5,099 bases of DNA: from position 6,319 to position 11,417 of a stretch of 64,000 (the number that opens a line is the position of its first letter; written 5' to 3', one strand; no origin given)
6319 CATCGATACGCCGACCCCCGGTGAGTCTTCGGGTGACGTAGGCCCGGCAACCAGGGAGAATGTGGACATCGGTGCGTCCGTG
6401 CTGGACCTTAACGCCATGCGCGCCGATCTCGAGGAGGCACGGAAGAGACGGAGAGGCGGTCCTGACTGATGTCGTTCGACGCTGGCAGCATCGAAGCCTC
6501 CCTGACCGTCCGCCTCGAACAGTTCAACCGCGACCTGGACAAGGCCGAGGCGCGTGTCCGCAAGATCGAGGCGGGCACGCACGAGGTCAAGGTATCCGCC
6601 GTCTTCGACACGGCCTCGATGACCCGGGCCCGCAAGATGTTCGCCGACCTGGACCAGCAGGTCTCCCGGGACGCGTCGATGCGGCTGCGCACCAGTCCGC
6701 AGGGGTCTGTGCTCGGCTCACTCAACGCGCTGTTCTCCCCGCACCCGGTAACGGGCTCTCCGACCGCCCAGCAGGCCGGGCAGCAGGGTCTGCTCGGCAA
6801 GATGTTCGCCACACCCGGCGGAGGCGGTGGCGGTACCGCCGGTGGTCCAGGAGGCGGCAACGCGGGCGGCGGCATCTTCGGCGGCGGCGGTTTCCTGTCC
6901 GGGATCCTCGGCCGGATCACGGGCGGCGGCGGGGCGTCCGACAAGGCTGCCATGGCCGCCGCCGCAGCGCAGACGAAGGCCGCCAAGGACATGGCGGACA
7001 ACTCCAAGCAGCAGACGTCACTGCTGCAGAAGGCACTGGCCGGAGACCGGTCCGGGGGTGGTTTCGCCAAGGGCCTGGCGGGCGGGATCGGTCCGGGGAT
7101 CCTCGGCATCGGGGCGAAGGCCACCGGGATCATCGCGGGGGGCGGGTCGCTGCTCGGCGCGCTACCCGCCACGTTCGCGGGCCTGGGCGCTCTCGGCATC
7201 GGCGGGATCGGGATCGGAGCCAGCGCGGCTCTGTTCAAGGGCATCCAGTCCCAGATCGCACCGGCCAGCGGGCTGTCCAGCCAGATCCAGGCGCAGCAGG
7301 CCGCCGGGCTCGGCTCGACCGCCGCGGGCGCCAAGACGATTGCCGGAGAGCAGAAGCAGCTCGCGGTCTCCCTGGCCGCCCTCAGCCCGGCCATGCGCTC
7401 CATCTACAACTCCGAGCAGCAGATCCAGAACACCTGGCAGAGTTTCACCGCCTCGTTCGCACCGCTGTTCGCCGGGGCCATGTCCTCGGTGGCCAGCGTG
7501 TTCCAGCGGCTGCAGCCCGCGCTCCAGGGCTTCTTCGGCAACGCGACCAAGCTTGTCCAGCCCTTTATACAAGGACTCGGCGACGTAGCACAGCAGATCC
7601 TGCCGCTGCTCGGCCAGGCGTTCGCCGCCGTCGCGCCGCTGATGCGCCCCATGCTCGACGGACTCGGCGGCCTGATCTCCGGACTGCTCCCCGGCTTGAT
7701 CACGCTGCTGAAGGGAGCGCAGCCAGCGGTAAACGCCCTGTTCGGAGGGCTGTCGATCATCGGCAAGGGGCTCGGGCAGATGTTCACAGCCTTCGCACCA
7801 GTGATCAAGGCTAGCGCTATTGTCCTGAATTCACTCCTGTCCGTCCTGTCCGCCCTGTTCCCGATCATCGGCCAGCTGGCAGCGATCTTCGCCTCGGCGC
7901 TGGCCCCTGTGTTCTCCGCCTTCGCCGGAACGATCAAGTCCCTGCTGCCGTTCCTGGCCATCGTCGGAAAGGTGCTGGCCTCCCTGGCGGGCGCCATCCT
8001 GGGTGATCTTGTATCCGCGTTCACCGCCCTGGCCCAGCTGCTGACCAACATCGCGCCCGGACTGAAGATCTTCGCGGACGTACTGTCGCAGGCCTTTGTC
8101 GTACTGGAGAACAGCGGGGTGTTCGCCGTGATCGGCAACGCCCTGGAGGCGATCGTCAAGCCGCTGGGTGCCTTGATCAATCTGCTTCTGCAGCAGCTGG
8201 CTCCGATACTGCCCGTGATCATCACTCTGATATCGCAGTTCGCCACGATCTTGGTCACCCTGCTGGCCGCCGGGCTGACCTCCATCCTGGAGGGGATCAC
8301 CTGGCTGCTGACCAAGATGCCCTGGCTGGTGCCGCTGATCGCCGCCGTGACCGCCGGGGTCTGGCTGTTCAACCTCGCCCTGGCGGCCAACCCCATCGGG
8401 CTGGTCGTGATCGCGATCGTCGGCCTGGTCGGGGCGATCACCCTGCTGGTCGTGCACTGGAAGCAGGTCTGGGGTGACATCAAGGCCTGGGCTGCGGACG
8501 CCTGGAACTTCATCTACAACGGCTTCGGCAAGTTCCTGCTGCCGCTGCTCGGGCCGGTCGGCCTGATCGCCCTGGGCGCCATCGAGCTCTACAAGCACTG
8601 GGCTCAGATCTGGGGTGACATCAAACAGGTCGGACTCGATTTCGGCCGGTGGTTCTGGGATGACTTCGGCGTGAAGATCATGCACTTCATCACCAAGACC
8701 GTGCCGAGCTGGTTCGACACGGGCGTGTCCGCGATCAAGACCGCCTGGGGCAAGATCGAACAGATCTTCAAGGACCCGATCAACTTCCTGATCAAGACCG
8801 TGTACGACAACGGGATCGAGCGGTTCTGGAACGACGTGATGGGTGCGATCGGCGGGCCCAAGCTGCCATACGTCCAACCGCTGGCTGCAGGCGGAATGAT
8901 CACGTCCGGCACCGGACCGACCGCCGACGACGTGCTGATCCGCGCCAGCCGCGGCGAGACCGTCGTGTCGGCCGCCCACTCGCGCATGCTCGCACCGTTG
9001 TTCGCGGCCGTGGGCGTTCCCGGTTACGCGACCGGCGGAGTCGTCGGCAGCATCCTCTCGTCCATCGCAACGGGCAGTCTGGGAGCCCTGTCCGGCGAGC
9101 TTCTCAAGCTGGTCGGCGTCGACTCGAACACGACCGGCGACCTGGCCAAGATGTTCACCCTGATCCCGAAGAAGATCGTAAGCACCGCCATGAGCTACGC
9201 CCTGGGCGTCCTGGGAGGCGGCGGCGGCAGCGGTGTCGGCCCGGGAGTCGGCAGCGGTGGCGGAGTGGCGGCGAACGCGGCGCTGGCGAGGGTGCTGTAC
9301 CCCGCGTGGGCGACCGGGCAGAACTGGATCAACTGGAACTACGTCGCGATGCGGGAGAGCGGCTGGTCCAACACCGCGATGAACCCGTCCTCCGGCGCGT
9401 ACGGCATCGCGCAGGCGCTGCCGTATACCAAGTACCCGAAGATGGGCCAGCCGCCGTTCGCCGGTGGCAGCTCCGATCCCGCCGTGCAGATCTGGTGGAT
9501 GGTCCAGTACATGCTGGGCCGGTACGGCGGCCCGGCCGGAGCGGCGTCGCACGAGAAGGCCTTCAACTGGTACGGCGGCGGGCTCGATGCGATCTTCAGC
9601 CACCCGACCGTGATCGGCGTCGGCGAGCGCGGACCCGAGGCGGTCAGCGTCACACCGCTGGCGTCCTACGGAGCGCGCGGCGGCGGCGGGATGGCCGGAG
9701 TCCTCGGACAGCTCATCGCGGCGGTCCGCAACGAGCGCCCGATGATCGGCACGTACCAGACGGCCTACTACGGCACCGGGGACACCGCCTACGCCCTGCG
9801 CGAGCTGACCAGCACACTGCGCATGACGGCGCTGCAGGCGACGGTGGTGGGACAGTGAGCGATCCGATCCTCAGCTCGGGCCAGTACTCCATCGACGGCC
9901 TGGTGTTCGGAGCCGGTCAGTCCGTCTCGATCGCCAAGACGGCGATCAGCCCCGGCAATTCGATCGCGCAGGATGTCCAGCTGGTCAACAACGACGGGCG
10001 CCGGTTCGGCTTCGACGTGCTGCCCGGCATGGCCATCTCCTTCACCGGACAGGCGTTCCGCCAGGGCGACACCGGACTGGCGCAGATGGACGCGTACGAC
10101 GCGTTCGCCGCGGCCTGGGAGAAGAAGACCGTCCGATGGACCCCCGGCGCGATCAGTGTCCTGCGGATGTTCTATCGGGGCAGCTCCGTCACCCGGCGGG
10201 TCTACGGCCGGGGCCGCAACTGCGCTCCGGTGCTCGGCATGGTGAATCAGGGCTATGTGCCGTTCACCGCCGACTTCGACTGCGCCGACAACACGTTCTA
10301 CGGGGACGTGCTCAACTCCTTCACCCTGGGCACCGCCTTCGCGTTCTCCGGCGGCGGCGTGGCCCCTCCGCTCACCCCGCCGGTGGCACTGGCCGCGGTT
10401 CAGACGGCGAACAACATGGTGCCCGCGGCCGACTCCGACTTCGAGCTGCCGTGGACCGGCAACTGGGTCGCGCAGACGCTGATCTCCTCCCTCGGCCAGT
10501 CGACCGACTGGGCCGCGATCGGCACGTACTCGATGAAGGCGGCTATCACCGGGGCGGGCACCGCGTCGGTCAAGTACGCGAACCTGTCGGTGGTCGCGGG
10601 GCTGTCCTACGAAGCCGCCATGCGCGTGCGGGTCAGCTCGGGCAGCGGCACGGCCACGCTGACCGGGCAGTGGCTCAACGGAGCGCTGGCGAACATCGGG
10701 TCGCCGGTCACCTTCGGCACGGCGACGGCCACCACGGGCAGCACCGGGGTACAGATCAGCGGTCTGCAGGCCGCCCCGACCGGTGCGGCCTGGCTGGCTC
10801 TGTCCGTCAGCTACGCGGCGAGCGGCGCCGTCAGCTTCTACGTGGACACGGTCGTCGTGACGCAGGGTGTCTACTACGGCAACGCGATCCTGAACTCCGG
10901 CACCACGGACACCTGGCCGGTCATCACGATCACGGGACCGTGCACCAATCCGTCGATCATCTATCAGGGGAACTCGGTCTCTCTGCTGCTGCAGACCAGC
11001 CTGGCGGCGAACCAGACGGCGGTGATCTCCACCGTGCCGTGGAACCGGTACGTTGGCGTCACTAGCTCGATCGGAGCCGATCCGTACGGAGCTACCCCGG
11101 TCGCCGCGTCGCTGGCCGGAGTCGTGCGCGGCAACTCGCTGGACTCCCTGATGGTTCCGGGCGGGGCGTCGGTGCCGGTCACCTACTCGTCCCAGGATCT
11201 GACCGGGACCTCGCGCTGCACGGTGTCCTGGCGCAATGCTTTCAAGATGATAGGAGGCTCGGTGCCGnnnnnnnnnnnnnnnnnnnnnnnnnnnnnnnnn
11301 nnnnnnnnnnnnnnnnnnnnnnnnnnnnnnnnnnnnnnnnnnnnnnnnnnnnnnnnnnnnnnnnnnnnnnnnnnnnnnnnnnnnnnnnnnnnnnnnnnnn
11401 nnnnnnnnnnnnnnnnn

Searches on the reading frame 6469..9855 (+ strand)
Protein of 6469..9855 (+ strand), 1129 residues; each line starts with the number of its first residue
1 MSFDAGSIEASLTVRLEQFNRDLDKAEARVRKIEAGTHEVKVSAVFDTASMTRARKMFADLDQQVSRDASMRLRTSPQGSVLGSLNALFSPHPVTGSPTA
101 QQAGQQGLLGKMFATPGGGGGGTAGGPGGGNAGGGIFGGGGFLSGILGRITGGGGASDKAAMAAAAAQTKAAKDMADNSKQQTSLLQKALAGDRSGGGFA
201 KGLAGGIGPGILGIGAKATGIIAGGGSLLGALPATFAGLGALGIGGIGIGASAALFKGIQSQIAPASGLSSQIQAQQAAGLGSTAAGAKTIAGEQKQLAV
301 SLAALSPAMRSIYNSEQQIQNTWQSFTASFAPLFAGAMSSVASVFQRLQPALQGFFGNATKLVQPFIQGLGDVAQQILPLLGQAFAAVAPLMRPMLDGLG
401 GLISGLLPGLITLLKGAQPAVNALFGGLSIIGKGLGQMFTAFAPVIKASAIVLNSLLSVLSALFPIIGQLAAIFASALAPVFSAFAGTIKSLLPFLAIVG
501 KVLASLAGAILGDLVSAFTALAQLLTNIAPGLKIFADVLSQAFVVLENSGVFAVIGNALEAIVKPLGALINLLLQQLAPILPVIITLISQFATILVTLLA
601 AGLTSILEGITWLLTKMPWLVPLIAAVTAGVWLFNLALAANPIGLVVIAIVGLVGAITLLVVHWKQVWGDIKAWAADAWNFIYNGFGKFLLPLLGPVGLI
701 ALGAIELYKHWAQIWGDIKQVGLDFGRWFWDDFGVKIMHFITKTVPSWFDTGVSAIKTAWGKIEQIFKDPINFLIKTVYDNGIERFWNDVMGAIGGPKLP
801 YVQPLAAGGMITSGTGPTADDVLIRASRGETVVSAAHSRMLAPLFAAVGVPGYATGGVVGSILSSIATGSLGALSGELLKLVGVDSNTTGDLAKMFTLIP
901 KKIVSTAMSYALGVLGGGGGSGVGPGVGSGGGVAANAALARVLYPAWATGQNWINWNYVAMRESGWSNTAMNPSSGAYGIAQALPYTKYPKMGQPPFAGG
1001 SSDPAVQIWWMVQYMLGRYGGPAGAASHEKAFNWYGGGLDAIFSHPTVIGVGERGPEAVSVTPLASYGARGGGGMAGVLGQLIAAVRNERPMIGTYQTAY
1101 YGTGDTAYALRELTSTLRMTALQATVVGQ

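Call 9: search_protein_families(library=phrogs, proteins=[window:6469-9855:+], max_evalue=0.001)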
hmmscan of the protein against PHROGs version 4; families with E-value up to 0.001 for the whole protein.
window:6469-9855:+ (1129 aa): 22 families
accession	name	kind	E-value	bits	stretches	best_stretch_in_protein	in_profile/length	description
phrog_4197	-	tail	9.8e-29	100.8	3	665-921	1075-1258/1783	tail length tape measure protein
phrog_971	-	lysis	6.2e-26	92.4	3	711-1081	700-1057/1338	endolysin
phrog_6090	-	tail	4.5e-24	85.2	1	363-837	672-1129/1853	tail length tape measure protein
phrog_5448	-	tail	1.6e-19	69.4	1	741-837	2218-2315/3103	tail length tape measure protein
phrog_1535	-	tail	8.1e-19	68.3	1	418-1060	607-1083/1152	tail length tape measure protein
phrog_305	-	tail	3.6e-14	53.4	1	16-768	24-640/1001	tail length tape measure protein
phrog_1272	-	tail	6.5e-13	48.3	2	561-788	581-810/1606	tail length tape measure protein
phrog_13339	-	tail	1.9e-12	46.2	1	938-1061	1937-2053/2156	tail length tape measure protein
phrog_12661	-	other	1.5e-11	45.5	1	953-1035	104-182/182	transglycosylase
phrog_8462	-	tail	7.4e-11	42.5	1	522-794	237-453/672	tail length tape measure protein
phrog_991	-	tail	9.2e-11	41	2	516-797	569-815/1966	tail length tape measure protein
phrog_8927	-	tail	1.5e-10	40.8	1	333-838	403-947/1619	tail length tape measure protein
phrog_5493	-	tail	3.2e-10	40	1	202-764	407-925/1102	tail length tape measure protein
phrog_3336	-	tail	3.3e-09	36.9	1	539-778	256-480/1051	tail length tape measure protein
phrog_4200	-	tail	4.7e-08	33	2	577-774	150-347/732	tail length tape measure protein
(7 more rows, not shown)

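Call 10: search_protein_families(library=pfam, proteins=[window:6469-9855:+], max_evalue=0.01)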
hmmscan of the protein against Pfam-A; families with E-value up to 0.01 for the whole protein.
window:6469-9855:+ (1129 aa): 0 families

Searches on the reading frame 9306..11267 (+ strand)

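Call 9: search_protein_families(library=phrogs, proteins=[window:9306-11267:+], max_evalue=0.001)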
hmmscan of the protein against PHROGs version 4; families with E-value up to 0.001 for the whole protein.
window:9306-11267:+ (654 aa): 3 families
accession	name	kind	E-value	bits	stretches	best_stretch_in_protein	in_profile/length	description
phrog_7161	-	tail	2.7e-13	50.5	1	189-334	5-162/502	minor tail protein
phrog_5577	-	tail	2.2e-08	34.9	1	526-646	193-294/295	minor tail protein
phrog_33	-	tail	8.3e-05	22.8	1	528-580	184-236/651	distal tail protein Dit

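Call 10: search_protein_families(library=pfam, proteins=[window:9306-11267:+], max_evalue=0.01)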
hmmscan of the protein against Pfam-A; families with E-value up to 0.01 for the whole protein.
window:9306-11267:+ (654 aa): 1 family
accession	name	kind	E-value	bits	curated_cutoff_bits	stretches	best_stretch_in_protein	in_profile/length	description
PF21253.3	Mann_GBD_bact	-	0.0045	17.7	27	0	378-446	2-68/143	Mannanase, galactose-binding domain-like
